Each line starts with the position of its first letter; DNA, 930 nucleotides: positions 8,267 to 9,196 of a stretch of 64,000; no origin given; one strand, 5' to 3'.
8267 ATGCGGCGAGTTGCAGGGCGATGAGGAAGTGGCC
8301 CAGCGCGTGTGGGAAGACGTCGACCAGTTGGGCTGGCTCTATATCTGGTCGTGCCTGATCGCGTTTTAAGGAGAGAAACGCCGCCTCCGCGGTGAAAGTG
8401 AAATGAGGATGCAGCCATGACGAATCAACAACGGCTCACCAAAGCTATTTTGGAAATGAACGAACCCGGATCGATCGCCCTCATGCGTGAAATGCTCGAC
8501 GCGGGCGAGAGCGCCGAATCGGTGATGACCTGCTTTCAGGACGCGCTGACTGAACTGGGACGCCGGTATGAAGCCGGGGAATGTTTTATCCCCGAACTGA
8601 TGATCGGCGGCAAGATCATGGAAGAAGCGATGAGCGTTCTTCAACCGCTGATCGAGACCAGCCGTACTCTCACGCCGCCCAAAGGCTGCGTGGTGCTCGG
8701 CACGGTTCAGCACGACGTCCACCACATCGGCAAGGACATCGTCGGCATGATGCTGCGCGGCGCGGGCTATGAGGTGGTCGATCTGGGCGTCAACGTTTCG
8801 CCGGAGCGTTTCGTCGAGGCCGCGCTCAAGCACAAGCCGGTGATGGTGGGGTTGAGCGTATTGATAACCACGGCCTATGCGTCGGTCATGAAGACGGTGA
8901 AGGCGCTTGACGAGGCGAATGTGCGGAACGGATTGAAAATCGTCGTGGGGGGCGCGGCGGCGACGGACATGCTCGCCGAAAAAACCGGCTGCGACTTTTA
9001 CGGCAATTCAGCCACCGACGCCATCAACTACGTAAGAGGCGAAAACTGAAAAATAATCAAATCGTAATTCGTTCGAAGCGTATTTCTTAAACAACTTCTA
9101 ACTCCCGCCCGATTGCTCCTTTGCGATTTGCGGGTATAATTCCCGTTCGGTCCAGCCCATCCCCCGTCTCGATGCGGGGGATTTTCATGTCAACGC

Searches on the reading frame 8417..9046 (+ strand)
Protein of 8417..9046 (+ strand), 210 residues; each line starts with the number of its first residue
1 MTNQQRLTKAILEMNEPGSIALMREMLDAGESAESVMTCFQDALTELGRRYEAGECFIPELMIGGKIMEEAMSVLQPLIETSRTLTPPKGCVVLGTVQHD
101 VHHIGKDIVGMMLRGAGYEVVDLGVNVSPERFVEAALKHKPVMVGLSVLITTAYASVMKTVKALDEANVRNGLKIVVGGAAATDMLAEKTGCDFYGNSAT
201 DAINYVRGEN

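Call 50: search_protein_families(library=pfam, proteins=[window:8417-9046:+], max_evalue=0.001)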
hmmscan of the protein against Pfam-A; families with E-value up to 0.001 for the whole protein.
window:8417-9046:+ (210 aa): 2 families
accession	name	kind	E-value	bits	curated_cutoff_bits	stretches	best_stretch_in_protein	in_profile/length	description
PF02310.24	B12-binding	-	2.5e-26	92.3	32.1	1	91-202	2-119/121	B12 binding domain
PF02607.22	B12-binding_2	-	8.2e-15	55.2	23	1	5-75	3-73/74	B12 binding domain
